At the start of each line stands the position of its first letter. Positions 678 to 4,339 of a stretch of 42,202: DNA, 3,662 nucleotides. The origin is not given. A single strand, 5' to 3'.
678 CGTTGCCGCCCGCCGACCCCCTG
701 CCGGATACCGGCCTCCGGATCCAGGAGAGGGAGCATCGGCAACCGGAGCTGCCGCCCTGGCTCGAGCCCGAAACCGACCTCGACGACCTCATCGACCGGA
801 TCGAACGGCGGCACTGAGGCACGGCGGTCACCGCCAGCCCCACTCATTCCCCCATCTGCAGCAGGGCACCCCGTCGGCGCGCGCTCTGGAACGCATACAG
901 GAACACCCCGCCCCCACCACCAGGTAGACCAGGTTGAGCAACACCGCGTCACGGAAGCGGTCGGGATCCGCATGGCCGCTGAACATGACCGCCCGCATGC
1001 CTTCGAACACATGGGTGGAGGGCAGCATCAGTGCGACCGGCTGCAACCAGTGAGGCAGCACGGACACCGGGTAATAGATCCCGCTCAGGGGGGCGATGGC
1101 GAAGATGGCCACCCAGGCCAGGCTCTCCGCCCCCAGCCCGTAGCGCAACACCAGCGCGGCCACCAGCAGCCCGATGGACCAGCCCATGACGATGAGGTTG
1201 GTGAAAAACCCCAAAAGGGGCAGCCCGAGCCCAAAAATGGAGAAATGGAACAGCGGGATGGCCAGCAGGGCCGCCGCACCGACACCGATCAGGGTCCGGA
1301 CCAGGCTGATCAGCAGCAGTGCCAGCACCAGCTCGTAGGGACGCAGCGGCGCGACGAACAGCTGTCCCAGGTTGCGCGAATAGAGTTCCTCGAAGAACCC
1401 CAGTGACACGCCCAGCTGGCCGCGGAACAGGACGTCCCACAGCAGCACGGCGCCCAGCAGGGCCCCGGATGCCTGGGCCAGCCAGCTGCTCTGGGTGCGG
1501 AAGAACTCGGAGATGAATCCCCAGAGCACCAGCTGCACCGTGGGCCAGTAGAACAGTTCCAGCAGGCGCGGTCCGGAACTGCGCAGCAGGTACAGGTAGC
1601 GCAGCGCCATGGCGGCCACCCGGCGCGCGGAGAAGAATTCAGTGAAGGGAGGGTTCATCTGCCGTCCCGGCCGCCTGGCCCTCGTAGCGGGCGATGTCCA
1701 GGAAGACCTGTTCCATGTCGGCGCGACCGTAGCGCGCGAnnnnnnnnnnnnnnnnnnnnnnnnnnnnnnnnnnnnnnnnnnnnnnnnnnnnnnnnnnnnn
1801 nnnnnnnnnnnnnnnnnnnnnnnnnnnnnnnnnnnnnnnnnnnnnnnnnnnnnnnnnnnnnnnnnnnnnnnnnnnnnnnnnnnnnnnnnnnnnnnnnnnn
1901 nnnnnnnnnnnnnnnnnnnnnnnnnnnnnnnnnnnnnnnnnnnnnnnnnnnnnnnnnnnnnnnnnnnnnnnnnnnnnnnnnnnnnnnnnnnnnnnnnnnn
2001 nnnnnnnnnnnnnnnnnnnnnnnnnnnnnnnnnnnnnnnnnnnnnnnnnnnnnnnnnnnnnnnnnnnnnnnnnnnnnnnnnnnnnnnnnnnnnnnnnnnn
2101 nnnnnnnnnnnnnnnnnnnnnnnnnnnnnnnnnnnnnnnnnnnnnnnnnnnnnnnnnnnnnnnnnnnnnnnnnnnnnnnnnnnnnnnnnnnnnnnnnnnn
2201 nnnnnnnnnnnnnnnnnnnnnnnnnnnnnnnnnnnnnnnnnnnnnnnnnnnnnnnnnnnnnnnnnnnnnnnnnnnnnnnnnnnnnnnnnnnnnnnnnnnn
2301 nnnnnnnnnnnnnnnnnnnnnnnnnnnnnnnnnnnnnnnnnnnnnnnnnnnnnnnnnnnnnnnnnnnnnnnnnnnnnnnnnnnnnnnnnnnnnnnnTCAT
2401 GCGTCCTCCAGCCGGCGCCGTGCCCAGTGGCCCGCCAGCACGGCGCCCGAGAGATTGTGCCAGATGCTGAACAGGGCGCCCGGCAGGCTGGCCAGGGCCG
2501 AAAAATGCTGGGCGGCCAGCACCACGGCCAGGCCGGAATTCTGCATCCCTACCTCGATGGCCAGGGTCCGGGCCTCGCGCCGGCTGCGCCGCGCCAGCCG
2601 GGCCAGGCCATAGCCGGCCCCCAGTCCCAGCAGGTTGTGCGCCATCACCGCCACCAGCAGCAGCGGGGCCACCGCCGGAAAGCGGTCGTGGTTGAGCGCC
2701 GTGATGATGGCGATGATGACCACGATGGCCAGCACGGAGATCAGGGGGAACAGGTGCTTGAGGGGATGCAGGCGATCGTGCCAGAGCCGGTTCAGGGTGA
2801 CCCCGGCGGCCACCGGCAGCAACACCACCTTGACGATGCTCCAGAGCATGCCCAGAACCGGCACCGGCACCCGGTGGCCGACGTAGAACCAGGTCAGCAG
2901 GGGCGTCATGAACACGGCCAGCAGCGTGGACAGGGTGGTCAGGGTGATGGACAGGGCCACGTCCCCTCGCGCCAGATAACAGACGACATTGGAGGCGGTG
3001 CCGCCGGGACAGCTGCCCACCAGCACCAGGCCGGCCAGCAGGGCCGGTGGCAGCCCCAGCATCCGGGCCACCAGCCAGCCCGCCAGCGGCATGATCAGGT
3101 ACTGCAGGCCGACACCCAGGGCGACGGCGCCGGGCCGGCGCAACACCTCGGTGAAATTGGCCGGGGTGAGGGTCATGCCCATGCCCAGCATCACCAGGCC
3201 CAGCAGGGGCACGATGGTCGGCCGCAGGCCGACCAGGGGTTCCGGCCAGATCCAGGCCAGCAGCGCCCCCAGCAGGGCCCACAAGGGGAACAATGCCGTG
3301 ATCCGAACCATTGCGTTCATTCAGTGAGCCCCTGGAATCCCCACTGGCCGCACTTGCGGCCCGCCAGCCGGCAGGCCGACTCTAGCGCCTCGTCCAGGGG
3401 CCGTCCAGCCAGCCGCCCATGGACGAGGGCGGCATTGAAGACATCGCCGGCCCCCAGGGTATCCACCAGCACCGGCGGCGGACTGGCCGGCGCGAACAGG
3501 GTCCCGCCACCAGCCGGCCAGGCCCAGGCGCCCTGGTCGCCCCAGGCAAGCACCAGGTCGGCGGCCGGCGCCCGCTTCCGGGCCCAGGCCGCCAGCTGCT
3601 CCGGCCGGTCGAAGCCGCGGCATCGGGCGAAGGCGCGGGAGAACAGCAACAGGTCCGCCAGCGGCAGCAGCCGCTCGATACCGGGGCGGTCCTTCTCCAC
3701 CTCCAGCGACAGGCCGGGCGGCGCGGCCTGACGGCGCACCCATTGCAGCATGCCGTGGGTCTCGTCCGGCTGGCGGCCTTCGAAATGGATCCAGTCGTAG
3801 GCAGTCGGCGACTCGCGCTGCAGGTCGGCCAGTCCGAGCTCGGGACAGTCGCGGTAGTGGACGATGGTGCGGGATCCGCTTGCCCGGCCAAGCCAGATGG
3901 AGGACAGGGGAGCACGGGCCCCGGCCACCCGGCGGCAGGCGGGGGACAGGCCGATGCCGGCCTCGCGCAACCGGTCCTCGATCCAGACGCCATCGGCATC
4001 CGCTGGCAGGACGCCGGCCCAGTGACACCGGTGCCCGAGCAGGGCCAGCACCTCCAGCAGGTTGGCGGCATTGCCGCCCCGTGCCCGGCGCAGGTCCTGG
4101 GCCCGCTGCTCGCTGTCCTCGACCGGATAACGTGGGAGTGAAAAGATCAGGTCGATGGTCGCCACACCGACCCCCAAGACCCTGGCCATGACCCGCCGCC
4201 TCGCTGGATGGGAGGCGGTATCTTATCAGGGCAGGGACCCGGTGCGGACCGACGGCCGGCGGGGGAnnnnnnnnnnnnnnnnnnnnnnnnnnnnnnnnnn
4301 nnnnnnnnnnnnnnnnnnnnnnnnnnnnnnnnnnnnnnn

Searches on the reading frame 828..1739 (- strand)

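Call 23: search_protein_families(library=pfam, proteins=[window:828-1739:-], max_evalue=0.001)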
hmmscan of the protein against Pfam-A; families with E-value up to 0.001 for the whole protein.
window:828-1739:- (303 aa): 2 families
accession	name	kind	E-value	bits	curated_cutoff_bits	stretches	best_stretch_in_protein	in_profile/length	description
PF12698.13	ABC2_membrane_3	-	2.2e-11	43.9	31.6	1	109-277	178-338/347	ABC-2 family transporter protein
PF01061.29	ABC2_membrane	-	9.8e-09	35.5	26.9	1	62-253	20-211/211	ABC-2 type transporter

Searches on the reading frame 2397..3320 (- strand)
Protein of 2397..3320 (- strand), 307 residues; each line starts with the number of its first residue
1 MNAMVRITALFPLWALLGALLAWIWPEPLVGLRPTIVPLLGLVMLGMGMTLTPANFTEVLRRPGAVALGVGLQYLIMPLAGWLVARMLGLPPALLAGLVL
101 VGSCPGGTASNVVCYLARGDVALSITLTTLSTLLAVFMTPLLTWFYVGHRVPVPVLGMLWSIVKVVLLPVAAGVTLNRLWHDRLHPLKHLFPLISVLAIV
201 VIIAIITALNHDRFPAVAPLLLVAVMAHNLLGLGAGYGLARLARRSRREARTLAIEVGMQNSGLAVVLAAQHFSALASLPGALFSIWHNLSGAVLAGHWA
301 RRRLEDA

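Call 23: search_protein_families(library=pfam, proteins=[window:2397-3320:-], max_evalue=0.001)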
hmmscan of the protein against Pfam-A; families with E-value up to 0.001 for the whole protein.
window:2397-3320:- (307 aa): 3 families
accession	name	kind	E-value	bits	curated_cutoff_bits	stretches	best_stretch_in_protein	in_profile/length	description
PF01758.21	SBF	-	2.6e-44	151.6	24.3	1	38-212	2-186/191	Sodium Bile acid symporter family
PF13593.11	SBF_like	-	2.5e-21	76.8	25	1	40-301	37-313/313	SBF-like CPA transporter family (DUF4137)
PF03547.23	Mem_trans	-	0.00024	20.3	25.7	0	40-142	241-342/343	Membrane transport protein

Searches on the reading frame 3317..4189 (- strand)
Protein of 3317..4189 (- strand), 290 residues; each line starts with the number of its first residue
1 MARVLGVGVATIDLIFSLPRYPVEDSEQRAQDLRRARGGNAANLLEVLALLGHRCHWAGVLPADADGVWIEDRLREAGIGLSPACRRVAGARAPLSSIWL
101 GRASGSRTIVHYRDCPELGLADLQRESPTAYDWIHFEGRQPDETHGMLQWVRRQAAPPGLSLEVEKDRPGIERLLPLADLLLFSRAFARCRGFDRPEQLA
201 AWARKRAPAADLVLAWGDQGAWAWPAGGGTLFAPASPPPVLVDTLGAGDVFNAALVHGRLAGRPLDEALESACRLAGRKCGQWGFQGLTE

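Call 23: search_protein_families(library=pfam, proteins=[window:3317-4189:-], max_evalue=0.001)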
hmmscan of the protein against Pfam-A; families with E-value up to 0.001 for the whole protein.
window:3317-4189:- (290 aa): 1 family
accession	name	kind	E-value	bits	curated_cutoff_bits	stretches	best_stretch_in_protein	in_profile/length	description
PF00294.29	PfkB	-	9.2e-28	97.9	25.8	1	2-282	2-292/302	pfkB family carbohydrate kinase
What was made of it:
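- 3317..4189 (-): PfkB-family sugar kinase gene immediately downstream on the same strand. This position is conserved in 11 loci that carry long forms. Pfam PfkB at 9.2e-28 (call 23).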

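Call 56: search_protein_families(library=padloc, proteins=[window:3317-4189:-], max_evalue=0.01)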
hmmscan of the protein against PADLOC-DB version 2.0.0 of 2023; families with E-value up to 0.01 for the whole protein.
window:3317-4189:- (290 aa): 0 families

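Call 62: search_protein_families(library=ncbifam, proteins=[window:3317-4189:-], max_evalue=0.00001)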
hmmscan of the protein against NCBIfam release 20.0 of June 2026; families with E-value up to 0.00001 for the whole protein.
window:3317-4189:- (290 aa): 9 families
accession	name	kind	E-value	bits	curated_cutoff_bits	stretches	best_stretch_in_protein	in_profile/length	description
NF053626.1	RibKinHalex1628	equivalog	7.2e-10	38.8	330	1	1-272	1-265/293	ATP-dependent ribose-1-phosphate kinase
TIGR02152.1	D_ribokin_bact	equivalog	1.2e-09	37.9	299.65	0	205-276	209-277/298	ribokinase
TIGR04382.1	myo_inos_iolC_N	equivalog_domain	1.8e-09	37.3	300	1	205-272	216-282/309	5-dehydro-2-deoxygluconokinase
NF007321.0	PRK09813.1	equivalog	9e-09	35.2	247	1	212-278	189-253/261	fructoselysine 6-kinase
TIGR03168.1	1-PFK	subfamily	1.2e-06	27.6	216.4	0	209-283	213-285/305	hexose kinase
TIGR03828.1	pfkB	equivalog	3.5e-06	26.3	292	0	209-279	213-281/305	1-phosphofructokinase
NF041332.1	KDG_KDGal_kin_Halo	equivalog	3.6e-06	26.7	440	0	167-276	179-288/320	bifunctional 2-dehydro-3-deoxygluconokinase/2-dehydro-3-deoxygalactonokinase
NF008353.0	PRK11142.1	equivalog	5.2e-06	26.2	341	0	212-276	218-280/307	ribokinase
NF049991.1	TagKinase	equivalog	9.6e-06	24.6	420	0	168-278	185-294/321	tagatose kinase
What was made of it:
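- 3317..4189 (-): No specific NCBIfam equivalog was found (call 62).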
